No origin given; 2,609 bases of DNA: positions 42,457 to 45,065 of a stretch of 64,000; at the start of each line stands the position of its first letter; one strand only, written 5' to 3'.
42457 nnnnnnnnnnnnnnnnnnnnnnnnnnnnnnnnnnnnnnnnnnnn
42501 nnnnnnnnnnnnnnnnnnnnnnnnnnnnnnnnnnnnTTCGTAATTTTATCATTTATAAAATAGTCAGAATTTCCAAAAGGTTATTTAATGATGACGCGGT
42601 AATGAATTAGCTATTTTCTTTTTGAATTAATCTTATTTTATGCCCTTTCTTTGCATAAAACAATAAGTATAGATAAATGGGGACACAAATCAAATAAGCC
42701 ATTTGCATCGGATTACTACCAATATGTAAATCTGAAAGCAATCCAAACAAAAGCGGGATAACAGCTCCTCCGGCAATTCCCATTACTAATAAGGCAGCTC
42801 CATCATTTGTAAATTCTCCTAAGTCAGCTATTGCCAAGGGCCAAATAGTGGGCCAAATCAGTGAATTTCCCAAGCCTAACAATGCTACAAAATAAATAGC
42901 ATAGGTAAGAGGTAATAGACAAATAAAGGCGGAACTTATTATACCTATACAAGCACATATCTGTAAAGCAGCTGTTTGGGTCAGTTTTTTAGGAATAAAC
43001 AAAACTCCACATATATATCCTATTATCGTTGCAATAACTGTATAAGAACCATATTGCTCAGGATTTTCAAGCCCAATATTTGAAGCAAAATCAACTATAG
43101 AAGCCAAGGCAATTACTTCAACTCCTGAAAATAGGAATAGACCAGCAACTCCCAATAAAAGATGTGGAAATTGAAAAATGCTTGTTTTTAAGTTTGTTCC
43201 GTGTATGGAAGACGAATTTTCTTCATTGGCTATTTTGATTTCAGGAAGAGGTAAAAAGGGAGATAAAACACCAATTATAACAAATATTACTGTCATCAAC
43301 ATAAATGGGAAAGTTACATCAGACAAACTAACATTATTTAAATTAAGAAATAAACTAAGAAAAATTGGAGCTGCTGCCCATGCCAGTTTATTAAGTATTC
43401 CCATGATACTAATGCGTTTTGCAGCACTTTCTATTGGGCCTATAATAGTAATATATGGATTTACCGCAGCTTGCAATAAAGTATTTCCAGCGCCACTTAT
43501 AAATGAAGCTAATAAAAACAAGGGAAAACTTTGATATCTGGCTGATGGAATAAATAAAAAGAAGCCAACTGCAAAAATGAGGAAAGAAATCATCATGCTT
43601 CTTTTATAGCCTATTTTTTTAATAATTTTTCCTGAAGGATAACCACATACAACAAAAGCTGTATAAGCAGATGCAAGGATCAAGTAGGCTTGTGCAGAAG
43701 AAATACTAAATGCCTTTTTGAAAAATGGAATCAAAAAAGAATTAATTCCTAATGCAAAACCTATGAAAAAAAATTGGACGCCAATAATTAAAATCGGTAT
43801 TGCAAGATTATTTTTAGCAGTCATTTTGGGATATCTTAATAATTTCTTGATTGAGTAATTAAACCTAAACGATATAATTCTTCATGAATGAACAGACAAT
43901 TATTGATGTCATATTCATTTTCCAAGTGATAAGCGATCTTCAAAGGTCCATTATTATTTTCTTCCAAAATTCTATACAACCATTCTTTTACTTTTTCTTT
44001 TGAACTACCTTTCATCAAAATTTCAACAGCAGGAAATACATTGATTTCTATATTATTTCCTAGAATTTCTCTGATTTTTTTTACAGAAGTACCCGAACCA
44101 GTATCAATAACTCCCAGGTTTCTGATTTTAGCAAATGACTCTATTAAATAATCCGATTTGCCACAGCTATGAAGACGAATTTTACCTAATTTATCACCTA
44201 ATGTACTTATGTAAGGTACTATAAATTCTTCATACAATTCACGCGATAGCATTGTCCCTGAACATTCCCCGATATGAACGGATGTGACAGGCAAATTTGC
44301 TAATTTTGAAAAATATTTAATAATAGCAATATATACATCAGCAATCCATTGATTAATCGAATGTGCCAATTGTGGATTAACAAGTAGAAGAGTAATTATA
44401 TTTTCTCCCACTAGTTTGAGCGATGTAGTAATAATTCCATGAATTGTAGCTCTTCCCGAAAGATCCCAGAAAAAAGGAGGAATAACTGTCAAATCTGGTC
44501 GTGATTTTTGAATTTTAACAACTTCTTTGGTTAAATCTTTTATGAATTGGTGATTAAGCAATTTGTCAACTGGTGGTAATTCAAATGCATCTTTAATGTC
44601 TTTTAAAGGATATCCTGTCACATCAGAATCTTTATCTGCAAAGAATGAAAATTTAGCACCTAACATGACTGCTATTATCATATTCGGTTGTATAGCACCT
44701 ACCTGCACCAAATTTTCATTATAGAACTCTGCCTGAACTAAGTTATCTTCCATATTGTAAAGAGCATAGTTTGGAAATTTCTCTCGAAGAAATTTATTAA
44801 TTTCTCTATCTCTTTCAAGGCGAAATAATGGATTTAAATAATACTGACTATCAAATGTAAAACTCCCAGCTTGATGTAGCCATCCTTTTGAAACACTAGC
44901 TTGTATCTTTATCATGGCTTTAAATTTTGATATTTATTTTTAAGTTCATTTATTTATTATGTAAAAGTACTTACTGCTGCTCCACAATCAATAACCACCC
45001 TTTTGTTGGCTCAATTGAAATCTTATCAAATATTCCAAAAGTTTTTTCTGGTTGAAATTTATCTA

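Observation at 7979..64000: A 56-kb, 25-gene, single-strand mega-PUL whose substrate cannot be read from known enzyme families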

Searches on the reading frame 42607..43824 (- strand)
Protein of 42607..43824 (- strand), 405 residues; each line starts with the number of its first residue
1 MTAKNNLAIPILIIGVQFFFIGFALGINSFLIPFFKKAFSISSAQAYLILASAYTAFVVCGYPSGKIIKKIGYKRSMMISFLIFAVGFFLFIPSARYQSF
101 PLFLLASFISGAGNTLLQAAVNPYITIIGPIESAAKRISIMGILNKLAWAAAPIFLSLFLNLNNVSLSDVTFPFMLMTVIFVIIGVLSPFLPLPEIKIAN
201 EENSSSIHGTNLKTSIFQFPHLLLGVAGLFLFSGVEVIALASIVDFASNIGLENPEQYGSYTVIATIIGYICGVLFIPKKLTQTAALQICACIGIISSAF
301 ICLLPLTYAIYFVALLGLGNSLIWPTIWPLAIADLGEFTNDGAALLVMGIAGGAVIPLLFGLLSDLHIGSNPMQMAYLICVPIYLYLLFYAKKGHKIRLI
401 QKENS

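Call 5: search_protein_families(library=pfam, proteins=[window:42607-43824:-], max_evalue=0.01)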
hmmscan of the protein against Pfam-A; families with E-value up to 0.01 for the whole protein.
window:42607-43824:- (405 aa): 2 families
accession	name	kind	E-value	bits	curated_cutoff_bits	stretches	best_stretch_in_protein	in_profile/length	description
PF07690.21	MFS_1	-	4.2e-23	82.3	33.4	1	18-332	5-320/347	Major Facilitator Superfamily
PF00083.30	Sugar_tr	-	0.00049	19.5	22.3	1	15-192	9-192/452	Sugar (and other) transporter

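Call 44: search_protein_families(library=ncbifam, proteins=[window:42607-43824:-], max_evalue=0.001)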
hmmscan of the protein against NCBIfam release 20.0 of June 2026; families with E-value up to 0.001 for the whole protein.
window:42607-43824:- (405 aa): 5 families
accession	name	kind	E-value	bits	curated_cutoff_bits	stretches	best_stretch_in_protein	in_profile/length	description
NF046060.1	NagP_SO3503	equivalog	9.7e-93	311.4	625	1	6-398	3-422/423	N-acetylglucosamine MFS transporter NagP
TIGR01272.1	gluP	subfamily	4.2e-65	220.3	202.55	1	91-390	1-310/310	glucose/galactose MFS transporter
TIGR00885.1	fucP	equivalog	3.9e-39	135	280.4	2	9-149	3-143/410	L-fucose:H+ symporter permease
NF007524.0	PRK10133.1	equivalog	7.2e-29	100.9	427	2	5-155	22-172/438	L-fucose:H+ symporter permease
NF002962.0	PRK03633.1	equivalog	0.00049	19.3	361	1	8-349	5-330/382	MFS transporter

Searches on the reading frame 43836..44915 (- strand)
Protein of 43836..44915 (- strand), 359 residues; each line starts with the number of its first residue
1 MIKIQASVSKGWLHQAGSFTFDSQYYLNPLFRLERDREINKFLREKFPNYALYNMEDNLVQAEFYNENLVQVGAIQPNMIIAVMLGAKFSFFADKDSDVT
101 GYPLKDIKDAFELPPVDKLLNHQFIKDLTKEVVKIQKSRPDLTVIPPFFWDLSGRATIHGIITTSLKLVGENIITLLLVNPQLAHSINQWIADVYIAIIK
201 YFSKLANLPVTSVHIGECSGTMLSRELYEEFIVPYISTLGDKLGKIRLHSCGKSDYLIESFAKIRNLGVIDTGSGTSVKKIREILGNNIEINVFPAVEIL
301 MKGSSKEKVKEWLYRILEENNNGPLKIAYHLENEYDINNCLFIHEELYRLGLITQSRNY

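Call 5: search_protein_families(library=pfam, proteins=[window:43836-44915:-], max_evalue=0.01)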
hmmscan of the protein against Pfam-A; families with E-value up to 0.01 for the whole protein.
window:43836-44915:- (359 aa): 1 family
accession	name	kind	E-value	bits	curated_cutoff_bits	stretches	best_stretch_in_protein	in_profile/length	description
PF01208.23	URO-D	-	4.5e-11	42.8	23.9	1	80-321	76-313/346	Uroporphyrinogen decarboxylase (URO-D)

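Call 12: search_protein_families(library=ncbifam, proteins=[window:43836-44915:-], max_evalue=0.01)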
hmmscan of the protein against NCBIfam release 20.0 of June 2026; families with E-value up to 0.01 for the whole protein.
window:43836-44915:- (359 aa): 4 families
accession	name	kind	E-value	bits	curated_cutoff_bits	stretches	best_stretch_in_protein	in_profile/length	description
NF004889.0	PRK06252.1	subfamily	2.9e-08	33.1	244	1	156-317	143-304/340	methylcobalamin:coenzyme M methyltransferase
NF040654.1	MtaA_Meth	equivalog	9e-06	24.8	400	1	93-319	88-305/337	methylcobamide:CoM methyltransferase MtaA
TIGR01463.1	mtaA_cmuA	subfamily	0.00032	20.1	235.4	1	163-313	149-302/340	MtaA/CmuA family methyltransferase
TIGR01464.1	hemE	equivalog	0.001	18.2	302.95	1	187-315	171-304/338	uroporphyrinogen decarboxylase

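Call 51: search_protein_families(library=pfam, proteins=[window:43836-44915:-], max_evalue=10)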
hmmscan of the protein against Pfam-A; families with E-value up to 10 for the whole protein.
window:43836-44915:- (359 aa): 1 family
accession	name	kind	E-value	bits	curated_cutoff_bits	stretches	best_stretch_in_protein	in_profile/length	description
PF01208.23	URO-D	-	4.5e-11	42.8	23.9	1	80-321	76-313/346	Uroporphyrinogen decarboxylase (URO-D)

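Call 70: find_related_loci(query=window:43836-44915:-, collection=metagenome_contigs, flank=10000)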
Query window:43836-44915:- (359 aa) in metagenome_contigs; peptide patterns used: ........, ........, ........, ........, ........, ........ (x = any residue, [..] = any of these).
118 stretches matched a pattern; 2 encode a relative of the query (tblastn E <= 1e-3); 2 distinct loci.
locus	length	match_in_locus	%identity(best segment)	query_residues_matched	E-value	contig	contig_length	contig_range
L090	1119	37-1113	100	1-359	0e+0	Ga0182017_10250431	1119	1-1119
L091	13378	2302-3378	69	1-359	2e-178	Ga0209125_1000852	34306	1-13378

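Call 74: search_protein_families(library=pfam, proteins=[L091:534-2267:+, L091:5334-6470:+, L091:6483-9044:+, L091:9188-9580:+, L091:9677-10759:+, L091:10792-12036:+, L091:4717-5316:-], max_evalue=0.001)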
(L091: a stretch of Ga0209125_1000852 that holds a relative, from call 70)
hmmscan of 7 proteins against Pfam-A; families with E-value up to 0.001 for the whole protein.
L091:534-2267:+ (577 aa): 2 families
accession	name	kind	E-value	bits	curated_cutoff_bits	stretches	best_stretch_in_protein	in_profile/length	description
PF00728.28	Glyco_hydro_20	-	7.7e-116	387.7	22.3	1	200-547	1-347/348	Glycosyl hydrolase family 20, catalytic domain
PF02838.20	Glyco_hydro_20b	-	2.7e-21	77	26.1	1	65-197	2-124/124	Glycosyl hydrolase family 20, domain 2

L091:5334-6470:+ (378 aa): 2 families
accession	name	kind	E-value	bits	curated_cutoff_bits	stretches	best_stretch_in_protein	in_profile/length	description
PF02638.21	GHL10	-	1.8e-14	54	27.9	2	74-163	70-162/311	Glycosyl hydrolase-like 10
PF13200.12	DUF4015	-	4.9e-06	26.3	27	1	72-297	59-233/313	Putative glycosyl hydrolase domain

L091:6483-9044:+ (853 aa): 1 family
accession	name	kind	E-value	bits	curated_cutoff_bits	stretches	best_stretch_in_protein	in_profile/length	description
PF00246.29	Peptidase_M14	-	1.3e-10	41.8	21.6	1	63-230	3-136/286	Zinc carboxypeptidase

L091:9188-9580:+ (130 aa): 1 family
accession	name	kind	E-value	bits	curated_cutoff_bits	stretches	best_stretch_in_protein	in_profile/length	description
PF01833.30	TIG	-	9.9e-05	22.7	20.9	1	55-128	3-70/84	IPT/TIG domain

L091:9677-10759:+ (360 aa): 2 families
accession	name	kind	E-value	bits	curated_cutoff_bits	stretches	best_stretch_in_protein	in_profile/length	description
PF01636.29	APH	-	3.5e-17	63.4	23.2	1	19-252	1-212/239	Phosphotransferase enzyme family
PF01633.27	Choline_kinase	-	0.00012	21.9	29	1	163-290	118-248/300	Choline/ethanolamine kinase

L091:10792-12036:+ (414 aa): 2 families
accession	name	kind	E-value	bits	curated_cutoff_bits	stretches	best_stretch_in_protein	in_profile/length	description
PF07690.21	MFS_1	-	6.4e-23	81.7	33.4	1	19-344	3-323/347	Major Facilitator Superfamily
PF00083.30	Sugar_tr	-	0.00011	21.7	22.3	1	22-195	10-192/452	Sugar (and other) transporter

L091:4717-5316:- (199 aa): 2 families
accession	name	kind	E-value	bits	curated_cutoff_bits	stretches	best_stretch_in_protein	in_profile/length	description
PF12833.13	HTH_18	-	1.6e-19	70.4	33.6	1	107-184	2-79/80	Helix-turn-helix domain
PF00165.29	HTH_AraC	-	1.1e-13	51.4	26.6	1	149-184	8-42/42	Bacterial regulatory helix-turn-helix proteins, AraC family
